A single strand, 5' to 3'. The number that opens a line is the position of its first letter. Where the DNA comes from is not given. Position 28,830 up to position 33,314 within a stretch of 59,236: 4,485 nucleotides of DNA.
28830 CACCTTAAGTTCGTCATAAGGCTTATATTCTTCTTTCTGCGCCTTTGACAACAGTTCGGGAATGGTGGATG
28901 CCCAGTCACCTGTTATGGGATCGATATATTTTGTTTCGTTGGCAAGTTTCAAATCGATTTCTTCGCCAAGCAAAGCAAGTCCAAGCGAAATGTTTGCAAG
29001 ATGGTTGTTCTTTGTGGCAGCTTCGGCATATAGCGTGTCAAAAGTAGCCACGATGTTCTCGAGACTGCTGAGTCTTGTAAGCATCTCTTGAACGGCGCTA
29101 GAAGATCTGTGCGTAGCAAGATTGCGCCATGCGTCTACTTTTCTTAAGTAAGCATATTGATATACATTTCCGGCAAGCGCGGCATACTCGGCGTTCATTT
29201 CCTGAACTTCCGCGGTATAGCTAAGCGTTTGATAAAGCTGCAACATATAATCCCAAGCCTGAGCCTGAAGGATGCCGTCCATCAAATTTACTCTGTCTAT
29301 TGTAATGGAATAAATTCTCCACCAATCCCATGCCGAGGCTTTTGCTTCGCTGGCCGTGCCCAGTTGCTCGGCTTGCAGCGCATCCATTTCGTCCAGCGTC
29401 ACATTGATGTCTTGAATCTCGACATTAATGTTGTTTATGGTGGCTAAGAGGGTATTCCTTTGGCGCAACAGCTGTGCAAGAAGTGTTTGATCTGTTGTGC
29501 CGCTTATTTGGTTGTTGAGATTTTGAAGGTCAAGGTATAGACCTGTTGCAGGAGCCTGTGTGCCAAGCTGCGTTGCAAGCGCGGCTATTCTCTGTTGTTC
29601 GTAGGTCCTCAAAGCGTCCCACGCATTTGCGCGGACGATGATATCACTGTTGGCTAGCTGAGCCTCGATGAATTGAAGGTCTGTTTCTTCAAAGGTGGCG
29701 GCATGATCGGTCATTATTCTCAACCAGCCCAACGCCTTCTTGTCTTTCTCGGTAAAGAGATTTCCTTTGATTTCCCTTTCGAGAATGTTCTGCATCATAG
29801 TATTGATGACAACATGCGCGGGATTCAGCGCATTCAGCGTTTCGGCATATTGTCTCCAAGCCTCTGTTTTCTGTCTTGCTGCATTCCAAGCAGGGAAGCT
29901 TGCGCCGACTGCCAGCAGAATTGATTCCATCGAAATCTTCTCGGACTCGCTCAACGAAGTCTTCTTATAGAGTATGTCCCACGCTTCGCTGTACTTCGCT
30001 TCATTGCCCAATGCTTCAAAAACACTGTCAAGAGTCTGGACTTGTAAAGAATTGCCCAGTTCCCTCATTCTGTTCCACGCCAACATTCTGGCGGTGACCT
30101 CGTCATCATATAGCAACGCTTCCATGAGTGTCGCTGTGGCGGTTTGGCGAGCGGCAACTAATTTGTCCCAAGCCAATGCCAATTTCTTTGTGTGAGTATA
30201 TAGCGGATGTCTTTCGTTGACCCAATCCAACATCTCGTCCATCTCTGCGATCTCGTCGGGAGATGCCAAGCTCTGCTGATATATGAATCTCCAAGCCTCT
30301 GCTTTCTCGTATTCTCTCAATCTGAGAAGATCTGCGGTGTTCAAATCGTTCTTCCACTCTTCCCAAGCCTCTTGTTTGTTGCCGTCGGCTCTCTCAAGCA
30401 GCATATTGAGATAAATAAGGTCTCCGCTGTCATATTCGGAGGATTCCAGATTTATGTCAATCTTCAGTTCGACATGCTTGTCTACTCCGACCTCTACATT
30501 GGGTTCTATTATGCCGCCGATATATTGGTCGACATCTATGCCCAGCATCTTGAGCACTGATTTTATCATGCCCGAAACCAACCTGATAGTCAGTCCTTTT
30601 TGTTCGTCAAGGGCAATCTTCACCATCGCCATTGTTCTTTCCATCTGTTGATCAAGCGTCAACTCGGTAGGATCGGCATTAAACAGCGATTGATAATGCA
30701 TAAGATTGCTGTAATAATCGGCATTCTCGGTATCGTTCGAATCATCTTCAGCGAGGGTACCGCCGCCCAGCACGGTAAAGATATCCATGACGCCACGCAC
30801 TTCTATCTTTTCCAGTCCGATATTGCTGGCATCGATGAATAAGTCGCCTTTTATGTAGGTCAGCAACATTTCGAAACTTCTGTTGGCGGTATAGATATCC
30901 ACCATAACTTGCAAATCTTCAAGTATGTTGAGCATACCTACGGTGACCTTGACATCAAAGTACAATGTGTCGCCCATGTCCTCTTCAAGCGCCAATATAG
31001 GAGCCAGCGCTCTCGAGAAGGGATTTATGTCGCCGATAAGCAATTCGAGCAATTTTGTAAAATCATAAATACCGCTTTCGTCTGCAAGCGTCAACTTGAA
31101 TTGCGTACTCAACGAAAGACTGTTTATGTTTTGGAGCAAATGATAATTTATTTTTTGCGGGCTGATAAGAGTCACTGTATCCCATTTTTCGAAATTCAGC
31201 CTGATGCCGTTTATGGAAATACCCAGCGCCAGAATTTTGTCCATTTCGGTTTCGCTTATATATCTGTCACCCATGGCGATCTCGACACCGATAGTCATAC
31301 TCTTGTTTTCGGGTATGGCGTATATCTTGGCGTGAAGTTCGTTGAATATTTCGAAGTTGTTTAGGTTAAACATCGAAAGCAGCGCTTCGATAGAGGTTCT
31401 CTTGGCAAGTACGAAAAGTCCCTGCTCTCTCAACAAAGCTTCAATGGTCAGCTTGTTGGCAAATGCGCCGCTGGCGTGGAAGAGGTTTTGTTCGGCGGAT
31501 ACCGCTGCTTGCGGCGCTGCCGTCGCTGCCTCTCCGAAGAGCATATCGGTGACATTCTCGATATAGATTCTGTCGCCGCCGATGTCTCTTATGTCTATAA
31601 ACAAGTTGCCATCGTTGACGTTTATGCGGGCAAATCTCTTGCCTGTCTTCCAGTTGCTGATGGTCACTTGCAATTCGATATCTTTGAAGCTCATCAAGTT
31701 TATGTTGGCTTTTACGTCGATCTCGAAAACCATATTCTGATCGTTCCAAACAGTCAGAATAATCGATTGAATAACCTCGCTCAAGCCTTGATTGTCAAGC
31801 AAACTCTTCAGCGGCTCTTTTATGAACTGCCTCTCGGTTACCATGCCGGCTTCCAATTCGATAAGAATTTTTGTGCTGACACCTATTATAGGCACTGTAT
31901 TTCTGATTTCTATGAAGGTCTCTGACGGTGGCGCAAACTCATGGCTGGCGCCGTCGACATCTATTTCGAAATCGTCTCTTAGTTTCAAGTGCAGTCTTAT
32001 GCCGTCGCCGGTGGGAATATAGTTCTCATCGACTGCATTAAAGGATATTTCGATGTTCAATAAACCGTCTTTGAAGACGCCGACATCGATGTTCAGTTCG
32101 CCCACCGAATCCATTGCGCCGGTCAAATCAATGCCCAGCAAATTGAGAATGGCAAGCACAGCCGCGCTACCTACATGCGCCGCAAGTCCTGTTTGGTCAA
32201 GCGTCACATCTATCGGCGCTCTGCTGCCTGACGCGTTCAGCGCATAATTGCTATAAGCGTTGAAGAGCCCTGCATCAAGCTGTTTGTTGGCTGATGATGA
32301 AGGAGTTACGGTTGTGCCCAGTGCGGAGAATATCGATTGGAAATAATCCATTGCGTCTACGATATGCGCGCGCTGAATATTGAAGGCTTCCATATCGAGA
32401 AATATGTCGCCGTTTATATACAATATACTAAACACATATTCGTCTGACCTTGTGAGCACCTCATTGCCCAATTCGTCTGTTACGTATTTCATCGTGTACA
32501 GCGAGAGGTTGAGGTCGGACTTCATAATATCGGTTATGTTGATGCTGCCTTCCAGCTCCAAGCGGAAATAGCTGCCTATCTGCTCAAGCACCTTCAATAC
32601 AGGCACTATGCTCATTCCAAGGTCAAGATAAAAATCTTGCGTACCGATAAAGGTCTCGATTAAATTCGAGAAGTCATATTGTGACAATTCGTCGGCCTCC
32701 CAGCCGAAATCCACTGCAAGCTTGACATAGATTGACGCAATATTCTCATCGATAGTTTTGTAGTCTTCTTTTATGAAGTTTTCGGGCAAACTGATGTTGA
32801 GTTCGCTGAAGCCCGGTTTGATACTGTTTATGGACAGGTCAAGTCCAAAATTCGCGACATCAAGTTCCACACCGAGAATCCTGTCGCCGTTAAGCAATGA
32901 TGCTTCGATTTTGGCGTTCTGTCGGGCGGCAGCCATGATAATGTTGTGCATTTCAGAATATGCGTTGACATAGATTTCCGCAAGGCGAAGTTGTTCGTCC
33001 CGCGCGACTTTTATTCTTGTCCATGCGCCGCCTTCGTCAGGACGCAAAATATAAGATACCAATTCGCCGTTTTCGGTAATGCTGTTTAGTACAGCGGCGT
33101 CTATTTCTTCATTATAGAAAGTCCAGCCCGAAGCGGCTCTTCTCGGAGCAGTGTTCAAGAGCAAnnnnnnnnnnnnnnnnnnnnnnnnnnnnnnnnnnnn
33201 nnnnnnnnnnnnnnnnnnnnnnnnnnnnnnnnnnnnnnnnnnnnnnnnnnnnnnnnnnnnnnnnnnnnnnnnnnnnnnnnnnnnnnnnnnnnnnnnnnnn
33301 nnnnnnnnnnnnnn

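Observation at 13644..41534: Uninterrupted 27.9-kb gene for a 9,296-aa lipoprotein that is almost entirely unassignable to known families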

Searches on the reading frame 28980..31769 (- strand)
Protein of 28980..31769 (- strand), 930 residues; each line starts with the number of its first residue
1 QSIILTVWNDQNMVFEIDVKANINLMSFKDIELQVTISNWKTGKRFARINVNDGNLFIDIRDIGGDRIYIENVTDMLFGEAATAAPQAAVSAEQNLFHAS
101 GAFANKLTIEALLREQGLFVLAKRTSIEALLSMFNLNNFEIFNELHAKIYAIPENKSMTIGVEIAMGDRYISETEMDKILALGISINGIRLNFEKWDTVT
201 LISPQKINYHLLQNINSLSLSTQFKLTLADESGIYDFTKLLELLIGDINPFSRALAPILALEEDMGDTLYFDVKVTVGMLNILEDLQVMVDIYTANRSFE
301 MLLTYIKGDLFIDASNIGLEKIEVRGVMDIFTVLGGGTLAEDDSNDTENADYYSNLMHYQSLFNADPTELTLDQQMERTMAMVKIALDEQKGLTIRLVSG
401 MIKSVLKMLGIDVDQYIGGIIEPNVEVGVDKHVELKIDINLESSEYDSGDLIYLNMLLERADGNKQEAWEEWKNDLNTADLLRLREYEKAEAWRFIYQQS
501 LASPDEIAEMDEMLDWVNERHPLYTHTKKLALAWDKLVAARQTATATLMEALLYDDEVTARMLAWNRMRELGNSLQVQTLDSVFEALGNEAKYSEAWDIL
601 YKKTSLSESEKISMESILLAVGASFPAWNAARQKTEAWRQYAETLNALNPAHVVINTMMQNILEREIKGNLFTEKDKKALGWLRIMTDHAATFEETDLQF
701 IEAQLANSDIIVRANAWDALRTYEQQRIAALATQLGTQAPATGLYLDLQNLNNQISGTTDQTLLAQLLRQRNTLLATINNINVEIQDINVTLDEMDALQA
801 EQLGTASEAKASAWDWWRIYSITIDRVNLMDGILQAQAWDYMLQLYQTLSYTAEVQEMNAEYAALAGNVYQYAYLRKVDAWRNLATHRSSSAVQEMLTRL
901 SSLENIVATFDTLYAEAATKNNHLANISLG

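Call 28: search_protein_families(library=pfam, proteins=[window:28980-31769:-], max_evalue=1)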
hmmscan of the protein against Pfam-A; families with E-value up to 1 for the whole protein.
window:28980-31769:- (930 aa): 6 families
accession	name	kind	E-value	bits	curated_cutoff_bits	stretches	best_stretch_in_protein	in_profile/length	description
PF19962.4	EAD9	-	0.0049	17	25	1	747-788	21-62/62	Effector-associated domain 9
PF23888.1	DUF7240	-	0.08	13.7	27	0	880-923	5-48/104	Family of unknown function (DUF7240)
PF25255.1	wH_RNase_II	-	0.081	13.5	27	0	524-562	9-47/78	Ribonuclease II, winged helix domain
PF22642.1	MinC_N_1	-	0.084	13.6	27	1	140-181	22-65/78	Cell-division inhibitor MinC, N-terminal domain-like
PF01303.22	Egg_lysin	-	0.14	12.7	27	0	562-611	55-106/121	Egg lysin (Sperm-lysin)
PF22407.1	Cmr1_C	-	0.41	11.2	26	0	33-69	83-119/120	Cmr1, C-terminal domain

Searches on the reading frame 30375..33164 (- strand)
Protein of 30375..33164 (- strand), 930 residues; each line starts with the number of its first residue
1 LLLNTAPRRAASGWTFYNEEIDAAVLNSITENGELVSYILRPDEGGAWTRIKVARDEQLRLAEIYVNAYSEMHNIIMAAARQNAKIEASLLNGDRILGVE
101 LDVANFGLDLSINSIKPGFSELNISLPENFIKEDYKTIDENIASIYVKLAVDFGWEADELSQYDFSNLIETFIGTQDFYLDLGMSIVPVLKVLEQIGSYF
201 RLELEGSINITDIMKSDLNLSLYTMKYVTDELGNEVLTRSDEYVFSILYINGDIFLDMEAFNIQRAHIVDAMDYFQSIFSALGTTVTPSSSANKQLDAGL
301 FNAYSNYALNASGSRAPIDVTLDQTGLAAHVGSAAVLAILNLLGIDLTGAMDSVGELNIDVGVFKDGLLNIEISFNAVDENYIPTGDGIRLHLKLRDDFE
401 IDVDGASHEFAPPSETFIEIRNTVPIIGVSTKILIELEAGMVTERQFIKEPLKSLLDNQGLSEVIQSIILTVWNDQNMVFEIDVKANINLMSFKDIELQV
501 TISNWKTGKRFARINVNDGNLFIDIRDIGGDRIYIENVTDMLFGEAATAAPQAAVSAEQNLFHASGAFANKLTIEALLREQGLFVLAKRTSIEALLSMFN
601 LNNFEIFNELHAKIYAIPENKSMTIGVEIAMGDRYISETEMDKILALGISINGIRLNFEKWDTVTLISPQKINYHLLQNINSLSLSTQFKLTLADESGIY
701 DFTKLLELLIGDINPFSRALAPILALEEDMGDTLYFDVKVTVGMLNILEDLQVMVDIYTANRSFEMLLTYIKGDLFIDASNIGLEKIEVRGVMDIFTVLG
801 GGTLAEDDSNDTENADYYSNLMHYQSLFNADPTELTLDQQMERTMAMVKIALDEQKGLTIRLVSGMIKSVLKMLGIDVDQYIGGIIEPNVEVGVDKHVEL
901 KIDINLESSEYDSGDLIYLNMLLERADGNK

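Call 5: search_protein_families(library=pfam, proteins=[window:30375-33164:-], max_evalue=0.01)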
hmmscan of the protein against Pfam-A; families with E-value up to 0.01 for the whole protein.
window:30375-33164:- (930 aa): 0 families

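Call 27: search_protein_families(library=ncbifam, proteins=[window:30375-33164:-], max_evalue=0.1)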
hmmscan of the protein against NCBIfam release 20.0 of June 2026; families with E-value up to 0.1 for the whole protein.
window:30375-33164:- (930 aa): 1 family
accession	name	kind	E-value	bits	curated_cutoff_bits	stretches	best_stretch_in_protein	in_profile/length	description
NF040623.1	MfnF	equivalog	0.0099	15.1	520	1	459-537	70-146/324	(4-{4-[2-(gamma-L-glutamylamino)ethyl]phenoxymethyl}furan-2-yl)methanamine synthase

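Call 91: search_protein_families(library=phrogs, proteins=[window:30375-33164:-], max_evalue=0.001)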
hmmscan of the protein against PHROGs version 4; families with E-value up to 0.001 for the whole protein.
window:30375-33164:- (930 aa): 0 families

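Call 92: search_protein_families(library=padloc, proteins=[window:30375-33164:-], max_evalue=0.001)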
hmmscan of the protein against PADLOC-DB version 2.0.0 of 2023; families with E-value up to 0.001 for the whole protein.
window:30375-33164:- (930 aa): 0 families
